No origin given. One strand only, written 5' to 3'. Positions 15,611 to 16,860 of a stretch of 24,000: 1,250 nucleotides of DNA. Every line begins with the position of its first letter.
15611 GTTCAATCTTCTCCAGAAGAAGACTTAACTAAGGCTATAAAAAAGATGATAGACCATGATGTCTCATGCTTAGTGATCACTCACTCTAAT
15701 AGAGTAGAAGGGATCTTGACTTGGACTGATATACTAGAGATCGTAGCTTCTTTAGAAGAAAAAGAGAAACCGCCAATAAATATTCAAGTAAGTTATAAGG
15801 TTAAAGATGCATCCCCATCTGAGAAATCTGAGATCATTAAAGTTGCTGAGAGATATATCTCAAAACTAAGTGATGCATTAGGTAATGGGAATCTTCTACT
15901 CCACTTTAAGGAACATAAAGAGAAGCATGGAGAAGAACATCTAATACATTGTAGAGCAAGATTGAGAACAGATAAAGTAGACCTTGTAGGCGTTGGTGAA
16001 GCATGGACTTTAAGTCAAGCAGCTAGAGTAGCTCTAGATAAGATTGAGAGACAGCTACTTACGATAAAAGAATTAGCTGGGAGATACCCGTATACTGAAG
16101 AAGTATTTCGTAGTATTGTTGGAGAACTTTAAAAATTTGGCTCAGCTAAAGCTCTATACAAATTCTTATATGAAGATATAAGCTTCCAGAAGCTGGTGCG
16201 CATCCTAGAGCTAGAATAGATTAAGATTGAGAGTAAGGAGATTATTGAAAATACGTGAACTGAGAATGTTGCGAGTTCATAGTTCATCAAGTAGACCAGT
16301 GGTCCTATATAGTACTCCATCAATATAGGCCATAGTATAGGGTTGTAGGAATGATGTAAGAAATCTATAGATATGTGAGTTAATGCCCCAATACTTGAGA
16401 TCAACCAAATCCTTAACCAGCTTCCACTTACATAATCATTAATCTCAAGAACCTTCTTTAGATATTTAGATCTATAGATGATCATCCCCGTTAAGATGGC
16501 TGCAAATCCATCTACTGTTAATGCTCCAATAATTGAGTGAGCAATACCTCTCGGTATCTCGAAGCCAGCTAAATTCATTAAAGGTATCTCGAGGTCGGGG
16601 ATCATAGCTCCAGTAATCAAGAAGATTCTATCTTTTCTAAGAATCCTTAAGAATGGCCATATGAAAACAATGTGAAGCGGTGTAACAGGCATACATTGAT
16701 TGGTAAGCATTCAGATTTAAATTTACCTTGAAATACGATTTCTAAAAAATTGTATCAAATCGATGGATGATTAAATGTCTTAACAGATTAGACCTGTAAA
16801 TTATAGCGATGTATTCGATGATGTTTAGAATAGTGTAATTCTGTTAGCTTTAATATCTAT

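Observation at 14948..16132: Fusion of four CBS (adenylate-sensing) domains to an HPF/RaiA-like ribosome-hibernation domain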

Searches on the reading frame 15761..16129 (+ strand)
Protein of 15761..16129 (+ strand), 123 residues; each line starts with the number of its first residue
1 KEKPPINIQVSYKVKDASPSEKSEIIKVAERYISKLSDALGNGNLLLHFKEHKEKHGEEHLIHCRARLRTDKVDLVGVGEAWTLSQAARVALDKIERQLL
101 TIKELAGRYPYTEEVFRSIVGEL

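Call 29: search_solved_structures(query=A2, max_evalue=10, show_alignments=0)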
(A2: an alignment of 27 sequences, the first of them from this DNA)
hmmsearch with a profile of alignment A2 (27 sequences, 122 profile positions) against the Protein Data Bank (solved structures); distinct sequences matched with E-value up to 10: 7.
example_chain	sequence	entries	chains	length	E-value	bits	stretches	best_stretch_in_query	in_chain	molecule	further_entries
9sr9_H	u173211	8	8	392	1.1e-37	131.7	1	2-118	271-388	Dehydrogenase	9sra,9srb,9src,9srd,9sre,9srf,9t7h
9l96_a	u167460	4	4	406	4.8e-18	68.3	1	7-106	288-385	CBS domain-containing protein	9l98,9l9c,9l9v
3bid_A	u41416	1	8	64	0.21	14.6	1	64-96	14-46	UPF0339 protein NMB1088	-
6h4n_x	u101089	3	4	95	0.3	14.1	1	8-104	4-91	Ribosome hibernation promoting factor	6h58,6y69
6hte_B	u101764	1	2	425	1.1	12.2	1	33-119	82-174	Tryptophan synthase beta chain 2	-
2b8n_A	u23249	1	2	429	1.2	12.2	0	69-108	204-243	glycerate kinase, putative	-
4qys_B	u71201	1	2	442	1.2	12.2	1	33-119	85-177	Tryptophan synthase beta chain 2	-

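Call 30: search_protein_families(library=pfam, alignment_id=A2, max_evalue=0.01)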
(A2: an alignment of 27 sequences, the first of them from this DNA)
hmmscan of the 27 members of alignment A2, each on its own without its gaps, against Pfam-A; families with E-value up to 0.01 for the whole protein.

A. member 1, seq(123 aa): 1 family
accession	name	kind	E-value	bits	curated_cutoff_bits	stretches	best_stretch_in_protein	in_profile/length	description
PF02482.25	Ribosomal_S30AE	-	0.0019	19.3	23.7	1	28-104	17-85/88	Sigma 54 modulation protein / S30EA ribosomal protein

B. families by the number of members that match (of 27 scanned): 3 families
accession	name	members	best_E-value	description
PF02482.25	Ribosomal_S30AE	10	1.2e-05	Sigma 54 modulation protein / S30EA ribosomal protein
PF07411.17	DUF1508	1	0.0058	Domain of unknown function (DUF1508)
PF12298.14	Bot1p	1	0.0088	Eukaryotic mitochondrial regulator protein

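Call 48: predict_structure(alignment_id=A2)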
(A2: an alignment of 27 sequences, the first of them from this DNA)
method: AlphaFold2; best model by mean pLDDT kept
length: 123 residues; sequences in the alignment: 27
mean_pLDDT: 86.9   pTM: 0.77
mean pLDDT of the five models: 86.9, 86.5, 85.4, 83.8, 82.8
residues with pLDDT >= 90: 75; 70-90: 29; 50-70: 17; < 50: 2
segments of 3 or more residues with pLDDT < 50: none
pLDDT, mean of each block of 10 residues (from residue 1): 78 91 95 85 96 85 97 96 96 95 80 58 56
secondary structure, 60 per line:
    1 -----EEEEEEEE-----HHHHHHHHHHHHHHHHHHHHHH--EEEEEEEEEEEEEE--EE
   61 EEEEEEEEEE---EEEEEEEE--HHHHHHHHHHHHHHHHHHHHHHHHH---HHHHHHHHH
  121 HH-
elements in order: E6-13 H19-40 E43-56 E59-70 E74-81 H84-108 H112-122

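Call 50: fold_search(model_id=the predicted structure, library=pdb)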
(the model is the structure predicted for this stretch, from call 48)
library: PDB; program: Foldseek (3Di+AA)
matches with E <= 10: 947; with E <= 0.001: 28
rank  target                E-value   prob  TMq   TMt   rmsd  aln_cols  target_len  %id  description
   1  6eri_BV               5.6e-06  1.00  0.65  0.74   3.0       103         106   14  Structure of the chloroplast ribosome with chl-RRF and hibernation-promoting factor (released 2018-04-18)
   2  5mmj_y                6.8e-06  1.00  0.67  0.70   2.8       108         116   15  Structure of the small subunit of the chloroplast ribosome (released 2017-01-11)
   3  5zep_x                1.5e-05  1.00  0.63  0.75   2.6        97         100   12  M. smegmatis hibernating state 70S ribosome structure (released 2018-09-26)
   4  8uu7_w                1.7e-05  1.00  0.63  0.76   2.6       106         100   15  Cryo-EM structure of the Listeria innocua 70S ribosome in complex with HflXr, HPF, and E-site tRNA (structure II-B) (released 2024-02-28)
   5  28lu_y                2.3e-05  1.00  0.65  0.56   7.1       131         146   17  Structure of the Chlamydomonas reinhardtii chlororibosome with factor pY (released 2026-04-01)
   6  3tqm_C                3.0e-05  1.00  0.54  0.68   3.5       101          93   16  Structure of an ribosomal subunit interface protein from Coxiella burnetii (released 2011-09-28)
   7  5x8r_y                3.4e-05  1.00  0.61  0.68   3.6       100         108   17  Structure of the 30S small subunit of chloroplast ribosome from spinach (released 2017-06-07)
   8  8rd8_D                5.8e-05  1.00  0.59  0.67   3.5       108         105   11  Cryo-EM structure of P. urativorans 70S ribosome in complex with hibernation factors Balon and RaiA (structure 1). (released 2024-02-21)
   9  8uu4_w                8.0e-05  1.00  0.61  0.72   3.2       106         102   15  Cryo-EM structure of the Listeria innocua 70S ribosome in complex with HPF (structure I-A) (released 2024-02-28)
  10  4hei_A                1.1e-04  1.00  0.62  0.80   2.2        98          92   15  2A X-RAY STRUCTURE OF HPF from VIBRIO CHOLERAE (released 2012-10-24)
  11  3tqm_A                1.1e-04  1.00  0.54  0.70   3.5       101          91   16  Structure of an ribosomal subunit interface protein from Coxiella burnetii (released 2011-09-28)
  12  3tqm_B                1.3e-04  1.00  0.54  0.68   3.6       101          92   16  Structure of an ribosomal subunit interface protein from Coxiella burnetii (released 2011-09-28)
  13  7m4z_v                1.5e-04  1.00  0.63  0.75   2.8       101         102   19  A. baumannii Ribosome-Eravacycline complex: hpf-bound 70S (released 2021-05-19)
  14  6qbz_MODEL_1_A        1.7e-04  1.00  0.53  0.58   4.0       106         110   19  Solution structure of the N-terminal domain of the Staphylococcus aureus Hibernation Promoting Factor (released 2019-06-19)
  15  2rql_MODEL_1_A        2.4e-04  1.00  0.58  0.72   3.1        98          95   13  Solution structure of the E. coli ribosome hibernation promoting factor HPF (released 2010-02-02)
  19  4v8i_CY               3.3e-04  1.00  0.47  0.59   4.1        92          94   21  Crystal structure of YfiA bound to the 70S ribosome. (released 2014-07-09)
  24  4v8i_AY               4.9e-04  1.00  0.59  0.74   2.6        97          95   18  Crystal structure of YfiA bound to the 70S ribosome. (released 2014-07-09)
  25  4hei_B                5.5e-04  1.00  0.62  0.81   2.1        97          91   14  2A X-RAY STRUCTURE OF HPF from VIBRIO CHOLERAE (released 2012-10-24)
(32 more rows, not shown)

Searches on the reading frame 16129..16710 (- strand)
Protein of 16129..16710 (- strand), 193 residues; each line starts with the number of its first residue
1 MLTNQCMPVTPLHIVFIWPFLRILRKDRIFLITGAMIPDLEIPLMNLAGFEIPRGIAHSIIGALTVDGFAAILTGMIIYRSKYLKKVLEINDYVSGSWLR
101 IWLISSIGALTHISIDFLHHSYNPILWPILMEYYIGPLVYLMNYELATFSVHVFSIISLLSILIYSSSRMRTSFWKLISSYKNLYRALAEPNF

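Call 19: search_protein_families(library=pfam, proteins=[window:16129-16710:-], max_evalue=0.001)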
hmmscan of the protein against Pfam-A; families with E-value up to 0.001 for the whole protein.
window:16129-16710:- (193 aa): 2 families
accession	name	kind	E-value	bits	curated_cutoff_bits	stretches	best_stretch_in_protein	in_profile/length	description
PF13803.12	DUF4184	-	2.5e-07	31.2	25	1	7-175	1-175/229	Domain of unknown function (DUF4184)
PF04307.19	YdjM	-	9.3e-06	25.7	29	1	29-162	31-146/176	YdjM inner membrane protein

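Call 59: search_protein_families(library=ncbifam, proteins=[window:16129-16710:-], max_evalue=0.00001)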
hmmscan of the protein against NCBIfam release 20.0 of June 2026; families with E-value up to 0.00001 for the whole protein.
window:16129-16710:- (193 aa): 0 families
